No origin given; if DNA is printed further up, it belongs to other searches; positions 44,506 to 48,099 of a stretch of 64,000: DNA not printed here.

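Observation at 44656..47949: STAND ATPase whose N-terminal cyclase-homology domain appears to have lost both metal-binding aspartates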

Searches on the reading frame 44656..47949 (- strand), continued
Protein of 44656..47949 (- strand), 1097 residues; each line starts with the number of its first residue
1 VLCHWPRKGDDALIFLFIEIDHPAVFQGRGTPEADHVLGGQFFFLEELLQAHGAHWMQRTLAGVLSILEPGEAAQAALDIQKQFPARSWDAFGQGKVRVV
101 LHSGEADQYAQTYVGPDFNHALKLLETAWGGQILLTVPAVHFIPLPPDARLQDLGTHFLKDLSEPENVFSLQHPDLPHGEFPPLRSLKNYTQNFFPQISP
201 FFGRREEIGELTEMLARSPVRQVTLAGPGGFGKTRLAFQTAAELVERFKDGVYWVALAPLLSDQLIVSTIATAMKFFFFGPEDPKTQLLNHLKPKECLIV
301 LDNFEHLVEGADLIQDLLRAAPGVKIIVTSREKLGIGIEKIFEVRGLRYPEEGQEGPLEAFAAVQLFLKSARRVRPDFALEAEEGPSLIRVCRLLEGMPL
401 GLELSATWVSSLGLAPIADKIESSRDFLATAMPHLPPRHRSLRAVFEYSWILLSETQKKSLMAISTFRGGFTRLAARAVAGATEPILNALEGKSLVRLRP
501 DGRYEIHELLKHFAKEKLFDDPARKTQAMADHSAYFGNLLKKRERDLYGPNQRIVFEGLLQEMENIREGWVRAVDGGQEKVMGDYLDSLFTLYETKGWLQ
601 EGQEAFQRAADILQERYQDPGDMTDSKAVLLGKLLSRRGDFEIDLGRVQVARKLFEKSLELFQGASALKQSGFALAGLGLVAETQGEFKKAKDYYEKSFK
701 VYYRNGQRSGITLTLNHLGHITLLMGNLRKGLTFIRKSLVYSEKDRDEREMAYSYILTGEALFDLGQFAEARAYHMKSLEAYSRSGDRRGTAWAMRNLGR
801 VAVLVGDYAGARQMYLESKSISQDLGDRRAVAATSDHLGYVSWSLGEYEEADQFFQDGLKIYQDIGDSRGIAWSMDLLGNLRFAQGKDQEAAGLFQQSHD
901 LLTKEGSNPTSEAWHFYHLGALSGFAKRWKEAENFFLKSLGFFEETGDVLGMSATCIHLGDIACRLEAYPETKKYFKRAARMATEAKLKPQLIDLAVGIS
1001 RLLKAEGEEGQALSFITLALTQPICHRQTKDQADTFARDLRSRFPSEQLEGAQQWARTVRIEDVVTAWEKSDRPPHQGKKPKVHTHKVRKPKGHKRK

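Call 21: find_encoding_contigs(protein=P0052, flank=10000, max_places=3)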
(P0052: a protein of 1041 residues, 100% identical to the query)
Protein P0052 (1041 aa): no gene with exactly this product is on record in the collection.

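Call 22: find_encoding_contigs(protein=P0053, flank=10000, max_places=2)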
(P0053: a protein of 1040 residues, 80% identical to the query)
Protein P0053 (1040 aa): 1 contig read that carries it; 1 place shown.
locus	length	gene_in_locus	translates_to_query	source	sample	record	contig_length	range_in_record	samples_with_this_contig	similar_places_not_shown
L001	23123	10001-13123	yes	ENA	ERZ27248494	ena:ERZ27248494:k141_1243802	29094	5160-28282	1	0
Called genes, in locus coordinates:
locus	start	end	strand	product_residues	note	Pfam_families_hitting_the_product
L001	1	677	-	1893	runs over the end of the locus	PF13205:Big_5, PF11974:bMG3, PF01835:MG2, PF17972:bMG5 (weak), PF17962:bMG6 (weak), PF07703:A2M_BRD, PF00207:A2M, PF17973:bMG10, +1 more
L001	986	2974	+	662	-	PF01436:NHL (faint)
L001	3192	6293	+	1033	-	-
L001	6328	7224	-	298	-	PF01073:3Beta_HSD, PF01370:Epimerase, PF04321:RmlD_sub_bind (weak), PF05368:NmrA, PF13460:NAD_binding_10, PF16363:GDP_Man_Dehyd (faint)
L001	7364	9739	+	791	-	PF13567:DUF4131, PF03772:Competence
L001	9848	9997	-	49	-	-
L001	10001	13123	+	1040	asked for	PF00931:NB-ARC (weak), PF13191:AAA_16 (faint), PF07719:TPR_2 (faint), PF13181:TPR_8 (faint), PF13428:TPR_14 (faint), PF13424:TPR_12, PF17874:TPR_MalT (weak), PF13424:TPR_12, +3 more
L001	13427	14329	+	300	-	-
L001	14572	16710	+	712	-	PF09286:Pro-kuma_activ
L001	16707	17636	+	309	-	-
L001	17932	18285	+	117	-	PF12840:HTH_20, PF01022:HTH_5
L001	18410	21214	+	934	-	PF10070:DabA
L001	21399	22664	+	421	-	PF00662:Proton_antipo_N, PF00361:Proton_antipo_M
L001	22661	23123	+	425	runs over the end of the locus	?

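Call 23: find_encoding_contigs(protein=P0067, flank=10000, max_places=2)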
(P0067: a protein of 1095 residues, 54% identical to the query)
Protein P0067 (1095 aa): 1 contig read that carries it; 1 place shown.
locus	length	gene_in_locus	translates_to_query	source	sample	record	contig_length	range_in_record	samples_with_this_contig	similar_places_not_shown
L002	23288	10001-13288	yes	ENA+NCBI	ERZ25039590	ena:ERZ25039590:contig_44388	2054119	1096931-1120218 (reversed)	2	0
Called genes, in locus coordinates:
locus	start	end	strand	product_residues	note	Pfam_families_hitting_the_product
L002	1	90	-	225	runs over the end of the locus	-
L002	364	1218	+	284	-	PF00106:adh_short, PF08659:KR, PF13561:adh_short_C2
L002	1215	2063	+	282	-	PF00106:adh_short, PF01370:Epimerase (weak), PF08643:DUF1776 (faint), PF08659:KR, PF13561:adh_short_C2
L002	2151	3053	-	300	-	-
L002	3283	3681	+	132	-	-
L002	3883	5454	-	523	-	PF12891:Glyco_hydro_44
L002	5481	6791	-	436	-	-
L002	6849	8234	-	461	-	-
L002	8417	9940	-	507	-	-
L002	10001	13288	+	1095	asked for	PF13428:TPR_14 (faint), PF00931:NB-ARC (weak), PF01637:ATPase_2 (weak), PF13191:AAA_16 (faint), PF13432:TPR_16 (faint), PF13424:TPR_12 (weak), PF13424:TPR_12, PF13424:TPR_12, +7 more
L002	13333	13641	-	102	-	-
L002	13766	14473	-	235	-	PF00106:adh_short, PF08659:KR, PF13460:NAD_binding_10 (weak), PF13561:adh_short_C2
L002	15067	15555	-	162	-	-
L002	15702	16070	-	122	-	-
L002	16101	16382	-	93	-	-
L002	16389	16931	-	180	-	-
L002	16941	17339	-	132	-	-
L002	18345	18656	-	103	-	-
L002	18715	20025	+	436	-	-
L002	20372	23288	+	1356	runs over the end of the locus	PF01270:Glyco_hydro_8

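Call 24: list_cluster_members(proteins=[P0052, P0061, P0063, P0066, P0067, P0068, P0076, P0078, P0082, P0084])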
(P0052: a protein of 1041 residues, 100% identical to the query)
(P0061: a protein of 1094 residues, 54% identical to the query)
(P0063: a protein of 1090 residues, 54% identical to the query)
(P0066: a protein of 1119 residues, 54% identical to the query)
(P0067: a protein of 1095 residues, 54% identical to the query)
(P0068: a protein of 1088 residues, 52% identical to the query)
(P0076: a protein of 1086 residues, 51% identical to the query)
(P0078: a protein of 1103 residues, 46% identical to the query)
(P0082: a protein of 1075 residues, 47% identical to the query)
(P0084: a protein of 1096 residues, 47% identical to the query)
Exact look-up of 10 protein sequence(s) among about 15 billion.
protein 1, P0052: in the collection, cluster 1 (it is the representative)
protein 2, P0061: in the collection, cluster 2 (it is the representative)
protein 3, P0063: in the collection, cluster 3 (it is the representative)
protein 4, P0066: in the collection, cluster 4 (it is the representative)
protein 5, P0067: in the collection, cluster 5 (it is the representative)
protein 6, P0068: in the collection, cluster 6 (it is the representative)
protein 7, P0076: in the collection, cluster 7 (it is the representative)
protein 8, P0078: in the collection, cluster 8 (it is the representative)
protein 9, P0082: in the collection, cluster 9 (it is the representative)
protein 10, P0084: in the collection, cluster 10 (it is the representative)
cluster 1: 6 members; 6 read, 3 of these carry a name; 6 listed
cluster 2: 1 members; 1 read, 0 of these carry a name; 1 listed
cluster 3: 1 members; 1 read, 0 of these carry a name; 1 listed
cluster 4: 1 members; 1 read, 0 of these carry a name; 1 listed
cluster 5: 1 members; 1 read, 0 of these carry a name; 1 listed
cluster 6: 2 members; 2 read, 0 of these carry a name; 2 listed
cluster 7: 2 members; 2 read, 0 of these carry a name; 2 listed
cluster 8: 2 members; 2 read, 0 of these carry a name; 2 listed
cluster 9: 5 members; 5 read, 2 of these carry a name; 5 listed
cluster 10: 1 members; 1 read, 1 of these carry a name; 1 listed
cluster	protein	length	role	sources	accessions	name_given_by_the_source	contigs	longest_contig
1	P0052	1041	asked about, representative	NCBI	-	-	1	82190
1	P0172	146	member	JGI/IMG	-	hypothetical protein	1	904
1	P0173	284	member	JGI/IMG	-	hypothetical protein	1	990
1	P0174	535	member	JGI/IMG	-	tetratricopeptide (TPR) repeat protein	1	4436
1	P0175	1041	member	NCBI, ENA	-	-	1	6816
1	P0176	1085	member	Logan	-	-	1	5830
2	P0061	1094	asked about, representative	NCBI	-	-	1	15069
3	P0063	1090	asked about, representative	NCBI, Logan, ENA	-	-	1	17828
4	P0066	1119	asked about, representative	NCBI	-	-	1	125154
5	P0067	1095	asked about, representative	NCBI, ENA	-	-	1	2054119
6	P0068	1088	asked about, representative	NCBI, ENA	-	-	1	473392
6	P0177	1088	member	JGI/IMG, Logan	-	-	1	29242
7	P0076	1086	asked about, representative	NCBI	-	-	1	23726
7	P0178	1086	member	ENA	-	-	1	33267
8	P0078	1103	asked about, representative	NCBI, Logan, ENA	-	-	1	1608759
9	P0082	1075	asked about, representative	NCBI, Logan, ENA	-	-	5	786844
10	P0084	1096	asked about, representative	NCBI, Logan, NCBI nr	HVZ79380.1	MAG TPA: tetratricopeptide repeat protein [bacterium] | tetratricopeptide repeat protein [bacterium]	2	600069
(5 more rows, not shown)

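Call 60: search_solved_structures(query=A3, max_evalue=0.001)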
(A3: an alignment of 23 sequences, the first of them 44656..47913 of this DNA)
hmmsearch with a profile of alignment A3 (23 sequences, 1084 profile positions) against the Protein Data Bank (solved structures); distinct sequences matched with E-value up to 0.001: 158 (the best 60 are shown).
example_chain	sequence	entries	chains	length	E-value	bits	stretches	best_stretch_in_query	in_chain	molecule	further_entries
9qhb_A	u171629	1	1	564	3.5e-66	227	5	661-850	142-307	Engineered tetratricopeptide repeat protein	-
5a7d_B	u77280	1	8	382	2e-44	155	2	678-863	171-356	PINS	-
4wng_A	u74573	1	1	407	1e-43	152.6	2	677-863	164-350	G-protein-signaling modulator 2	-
3sf4_A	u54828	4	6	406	1.1e-43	152.6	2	677-863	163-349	G-protein-signaling modulator 2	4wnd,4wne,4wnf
6hc2_A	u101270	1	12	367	1.7e-43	151.9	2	677-861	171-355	G-protein-signaling modulator 2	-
5a6c_A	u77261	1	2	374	3.8e-43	150.8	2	677-862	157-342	G-PROTEIN-SIGNALING MODULATOR 2, AFADIN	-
3ro2_A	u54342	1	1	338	1.2e-41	145.8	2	678-856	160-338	G-protein-signaling modulator 2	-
4g2v_A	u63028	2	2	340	1.4e-41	145.6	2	678-856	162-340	G-protein-signaling modulator 2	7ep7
4a1s_A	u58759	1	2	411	8.6e-41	143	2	678-850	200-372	PARTNER OF INSCUTEABLE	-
4jhr_A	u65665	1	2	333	4.2e-36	127.4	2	678-857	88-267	G-protein-signaling modulator 2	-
8bu0_A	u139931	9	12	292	3e-30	108.1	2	661-850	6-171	Consensus tetratricopeptide repeat protein | Crystal structure of an 8-repeat consensus TPR superhelix with Zinc. | Monomer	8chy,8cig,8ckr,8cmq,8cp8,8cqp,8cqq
7t7t_A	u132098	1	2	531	1.4e-29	105.8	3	677-860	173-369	Protein TONSOKU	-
8k60_I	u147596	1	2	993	5.9e-29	103.8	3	653-898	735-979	Regulatory protein AfsR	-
8jke_I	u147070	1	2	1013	9e-28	99.9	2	653-898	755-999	Regulatory protein AfsR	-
9qhc_A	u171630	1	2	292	2.6e-27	98.4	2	661-850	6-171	Engineered tetratricopeptide repeat protein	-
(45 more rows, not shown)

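Call 73: search_protein_families(library=pfam, proteins=[L002:5481-6791:-, L002:6849-8234:-, L002:8417-9940:-], max_evalue=1)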
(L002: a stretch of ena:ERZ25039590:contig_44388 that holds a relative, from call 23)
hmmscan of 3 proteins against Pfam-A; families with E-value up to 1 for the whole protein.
L002:5481-6791:- (436 aa): 0 families

L002:6849-8234:- (461 aa): 0 families

L002:8417-9940:- (507 aa): 0 families

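Call 79: predict_structure(alignment_id=A3)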
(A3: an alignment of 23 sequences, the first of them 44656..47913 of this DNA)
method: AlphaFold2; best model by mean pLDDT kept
length: 1085 residues; sequences in the alignment: 23
mean_pLDDT: 88.0   pTM: 0.67
mean pLDDT of the five models: 88.0, 87.6, 84.6, 84.4, 81.6
residues with pLDDT >= 90: 636; 70-90: 375; 50-70: 48; < 50: 26
segments of 3 or more residues with pLDDT < 50: 1061-1085
pLDDT, mean of each block of 10 residues (from residue 1): 93 88 92 95 88 90 94 88 93 75 82 92 93 91 91 91 79 90 73 81 82 71 88 91 73 82 80 89 92 63 88 87 80 73 70 86 83 89 83 90 93 85 77 92 95 90 94 92 84 85 90 93 96 88 89 94 93 95 88 94 83 94 97 92 97 94 96 90 98 93 96 89 96 92 96 92 96 89 96 92 93 88 97 94 97 90 95 93 93 78 95 93 97 90 95 93 96 92 94 91 91 86 88 88 89 86 38 37 32
secondary structure, 60 per line:
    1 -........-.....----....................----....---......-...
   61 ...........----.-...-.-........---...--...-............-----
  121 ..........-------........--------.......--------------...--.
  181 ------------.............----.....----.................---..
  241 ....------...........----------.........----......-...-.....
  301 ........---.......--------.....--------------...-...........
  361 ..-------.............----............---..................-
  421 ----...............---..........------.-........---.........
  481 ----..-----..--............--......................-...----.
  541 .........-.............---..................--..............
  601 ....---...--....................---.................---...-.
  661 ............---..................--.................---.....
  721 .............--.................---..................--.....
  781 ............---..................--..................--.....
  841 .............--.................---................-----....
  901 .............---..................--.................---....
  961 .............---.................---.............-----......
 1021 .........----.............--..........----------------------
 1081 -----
elements in order (helices of 4 or more, strands of 3 or more residues): E2-9 H11-15 H20-39 E44-47 E51-56 H58-71 E84-91 E95-97 E100-102 H104-115 E121-124 H125-130 E138-145 E154-160 H193-205 E210-214 H219-235 E239-244 H251-261 H272-280 E285-290 H296-308 E312-318 E327-331 H350-362 H370-382 H387-398 H402-419 H425-439 H443-452 H461-468 H472-480 H496-507 H510-531 H540-549 H551-563 H567-584 H587-604 H613-632 H636-652 H660-672 H676-693 H696-712 H716-733 H736-752 H756-773 H776-792 H796-813 H816-833 H836-853 H856-872 H876-891 H897-913 H917-934 H937-953 H957-973 H977-993 H997-1009 H1015-1029 H1034-1046 H1049-1058
